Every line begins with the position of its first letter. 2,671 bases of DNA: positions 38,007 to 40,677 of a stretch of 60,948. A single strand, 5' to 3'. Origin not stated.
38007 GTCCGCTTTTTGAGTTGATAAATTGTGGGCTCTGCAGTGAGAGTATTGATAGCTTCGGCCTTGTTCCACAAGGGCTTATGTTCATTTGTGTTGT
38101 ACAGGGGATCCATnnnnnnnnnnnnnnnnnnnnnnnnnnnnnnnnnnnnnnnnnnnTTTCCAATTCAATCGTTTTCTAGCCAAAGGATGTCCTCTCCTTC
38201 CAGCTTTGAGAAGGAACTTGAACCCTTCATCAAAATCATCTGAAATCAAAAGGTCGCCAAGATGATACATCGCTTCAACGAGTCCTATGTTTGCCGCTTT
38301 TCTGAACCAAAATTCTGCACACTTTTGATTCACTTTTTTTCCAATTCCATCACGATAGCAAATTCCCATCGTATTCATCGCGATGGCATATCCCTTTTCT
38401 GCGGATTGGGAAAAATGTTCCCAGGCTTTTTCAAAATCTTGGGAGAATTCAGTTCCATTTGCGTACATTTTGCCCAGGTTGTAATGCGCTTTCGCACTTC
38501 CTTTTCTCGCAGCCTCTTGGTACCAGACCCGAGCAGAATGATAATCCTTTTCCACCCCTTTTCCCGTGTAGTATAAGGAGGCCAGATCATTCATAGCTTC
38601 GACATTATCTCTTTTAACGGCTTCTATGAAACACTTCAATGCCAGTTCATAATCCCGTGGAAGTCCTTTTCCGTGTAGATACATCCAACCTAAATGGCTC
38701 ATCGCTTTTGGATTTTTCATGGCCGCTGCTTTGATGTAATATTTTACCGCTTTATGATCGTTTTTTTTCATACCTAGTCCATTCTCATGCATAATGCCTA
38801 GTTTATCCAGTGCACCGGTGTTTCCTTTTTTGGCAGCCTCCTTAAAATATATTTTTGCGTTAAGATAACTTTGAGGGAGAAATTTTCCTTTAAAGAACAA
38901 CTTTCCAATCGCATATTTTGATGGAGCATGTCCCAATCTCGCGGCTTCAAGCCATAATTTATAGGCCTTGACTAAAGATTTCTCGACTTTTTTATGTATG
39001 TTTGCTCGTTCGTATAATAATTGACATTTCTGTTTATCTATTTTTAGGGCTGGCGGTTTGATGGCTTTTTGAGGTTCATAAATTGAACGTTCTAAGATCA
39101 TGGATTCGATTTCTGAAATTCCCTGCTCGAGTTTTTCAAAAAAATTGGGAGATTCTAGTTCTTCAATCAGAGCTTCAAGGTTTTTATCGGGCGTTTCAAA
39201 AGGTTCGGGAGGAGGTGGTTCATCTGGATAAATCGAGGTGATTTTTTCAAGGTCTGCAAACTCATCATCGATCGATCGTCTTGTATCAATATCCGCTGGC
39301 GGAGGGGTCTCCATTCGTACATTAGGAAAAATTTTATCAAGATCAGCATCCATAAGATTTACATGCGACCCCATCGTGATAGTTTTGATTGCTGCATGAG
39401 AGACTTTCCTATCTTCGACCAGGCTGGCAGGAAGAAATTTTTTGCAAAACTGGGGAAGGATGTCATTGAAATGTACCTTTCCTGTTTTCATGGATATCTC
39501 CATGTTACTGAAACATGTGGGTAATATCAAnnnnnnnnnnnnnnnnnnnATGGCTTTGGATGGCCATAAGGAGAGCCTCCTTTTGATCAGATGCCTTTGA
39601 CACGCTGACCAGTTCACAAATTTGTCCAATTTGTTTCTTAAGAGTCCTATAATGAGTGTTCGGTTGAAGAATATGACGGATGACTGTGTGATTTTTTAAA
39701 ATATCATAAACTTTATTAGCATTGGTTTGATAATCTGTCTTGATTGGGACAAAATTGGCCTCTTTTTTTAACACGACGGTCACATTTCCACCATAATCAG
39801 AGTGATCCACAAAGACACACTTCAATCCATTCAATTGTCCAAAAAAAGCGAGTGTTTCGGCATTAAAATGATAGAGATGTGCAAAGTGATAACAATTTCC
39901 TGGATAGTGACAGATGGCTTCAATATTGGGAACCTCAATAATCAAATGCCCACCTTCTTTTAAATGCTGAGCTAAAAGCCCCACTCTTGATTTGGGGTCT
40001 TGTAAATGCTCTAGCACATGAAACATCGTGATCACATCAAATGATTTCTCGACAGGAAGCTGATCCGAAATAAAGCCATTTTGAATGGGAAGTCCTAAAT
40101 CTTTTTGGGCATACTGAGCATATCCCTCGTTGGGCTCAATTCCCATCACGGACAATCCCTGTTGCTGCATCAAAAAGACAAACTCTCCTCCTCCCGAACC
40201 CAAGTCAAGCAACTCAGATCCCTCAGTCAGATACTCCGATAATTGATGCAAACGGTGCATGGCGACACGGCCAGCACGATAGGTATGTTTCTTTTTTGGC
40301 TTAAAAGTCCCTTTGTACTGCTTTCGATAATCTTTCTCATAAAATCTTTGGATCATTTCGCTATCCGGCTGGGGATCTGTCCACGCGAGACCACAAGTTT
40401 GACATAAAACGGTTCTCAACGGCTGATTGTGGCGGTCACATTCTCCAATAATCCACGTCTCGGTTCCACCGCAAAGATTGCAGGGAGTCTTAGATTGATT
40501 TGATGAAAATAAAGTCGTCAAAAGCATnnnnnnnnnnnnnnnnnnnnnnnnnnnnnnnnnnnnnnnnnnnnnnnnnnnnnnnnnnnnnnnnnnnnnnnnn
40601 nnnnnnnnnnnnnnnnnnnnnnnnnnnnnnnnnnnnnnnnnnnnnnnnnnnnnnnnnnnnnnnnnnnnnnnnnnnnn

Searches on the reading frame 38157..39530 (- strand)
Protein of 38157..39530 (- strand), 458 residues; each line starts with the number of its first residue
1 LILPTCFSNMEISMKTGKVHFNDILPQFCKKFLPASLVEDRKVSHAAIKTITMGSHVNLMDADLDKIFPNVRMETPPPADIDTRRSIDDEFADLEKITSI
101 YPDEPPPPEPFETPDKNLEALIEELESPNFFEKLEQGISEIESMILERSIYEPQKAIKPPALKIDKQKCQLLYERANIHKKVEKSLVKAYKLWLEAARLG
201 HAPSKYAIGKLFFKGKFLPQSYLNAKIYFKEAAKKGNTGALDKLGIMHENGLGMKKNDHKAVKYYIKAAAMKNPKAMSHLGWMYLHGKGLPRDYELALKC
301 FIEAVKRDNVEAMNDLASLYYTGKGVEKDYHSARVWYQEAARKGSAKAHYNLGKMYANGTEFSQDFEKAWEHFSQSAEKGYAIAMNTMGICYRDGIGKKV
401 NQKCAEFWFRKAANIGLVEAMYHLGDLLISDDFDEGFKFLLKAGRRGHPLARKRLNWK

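Call 18: search_protein_families(library=pfam, proteins=[window:38157-39530:-], max_evalue=0.001)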
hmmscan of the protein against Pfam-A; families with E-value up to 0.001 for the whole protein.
window:38157-39530:- (458 aa): 2 families
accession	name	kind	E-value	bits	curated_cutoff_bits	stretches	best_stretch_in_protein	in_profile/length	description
PF08238.18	Sel1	-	1.4e-48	162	30.7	4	311-345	2-36/36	Sel1 repeat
PF13432.12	TPR_16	-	0.00014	22.6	32.7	0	292-345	11-62/65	Tetratricopeptide repeat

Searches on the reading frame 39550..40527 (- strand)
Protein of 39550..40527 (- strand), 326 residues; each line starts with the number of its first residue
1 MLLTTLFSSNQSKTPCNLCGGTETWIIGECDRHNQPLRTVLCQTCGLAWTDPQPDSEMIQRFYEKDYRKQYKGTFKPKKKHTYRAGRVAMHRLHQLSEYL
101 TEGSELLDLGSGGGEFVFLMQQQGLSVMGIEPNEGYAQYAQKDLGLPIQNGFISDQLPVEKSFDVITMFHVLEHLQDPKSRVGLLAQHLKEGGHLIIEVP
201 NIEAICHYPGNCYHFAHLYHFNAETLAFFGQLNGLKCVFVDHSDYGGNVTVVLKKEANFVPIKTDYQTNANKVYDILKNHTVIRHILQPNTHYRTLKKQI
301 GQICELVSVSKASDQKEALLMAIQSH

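Call 18: search_protein_families(library=pfam, proteins=[window:39550-40527:-], max_evalue=0.001)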
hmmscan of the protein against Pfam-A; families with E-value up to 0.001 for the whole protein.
window:39550-40527:- (326 aa): 7 families
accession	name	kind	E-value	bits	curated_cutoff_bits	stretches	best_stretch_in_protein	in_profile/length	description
PF13489.12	Methyltransf_23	-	1.9e-22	80.2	27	1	87-238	7-162/164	Methyltransferase domain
PF08241.18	Methyltransf_11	-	8.3e-14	52.4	21.2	1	107-197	1-95/95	Methyltransferase domain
PF08242.18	Methyltransf_12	-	4.5e-11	43.8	30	1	107-195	1-98/98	Methyltransferase domain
PF13847.12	Methyltransf_31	-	5.4e-10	39.6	27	1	101-201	2-113/145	Methyltransferase domain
PF13649.12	Methyltransf_25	-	1.3e-09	39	27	1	107-193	2-97/97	Methyltransferase domain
PF08003.17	Methyltransf_9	-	1.7e-07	30.9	23.8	1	102-203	115-223/315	Protein of unknown function (DUF1698)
PF07021.18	MetW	-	1.8e-06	28.2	21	1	95-202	6-112/193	Methionine biosynthesis protein MetW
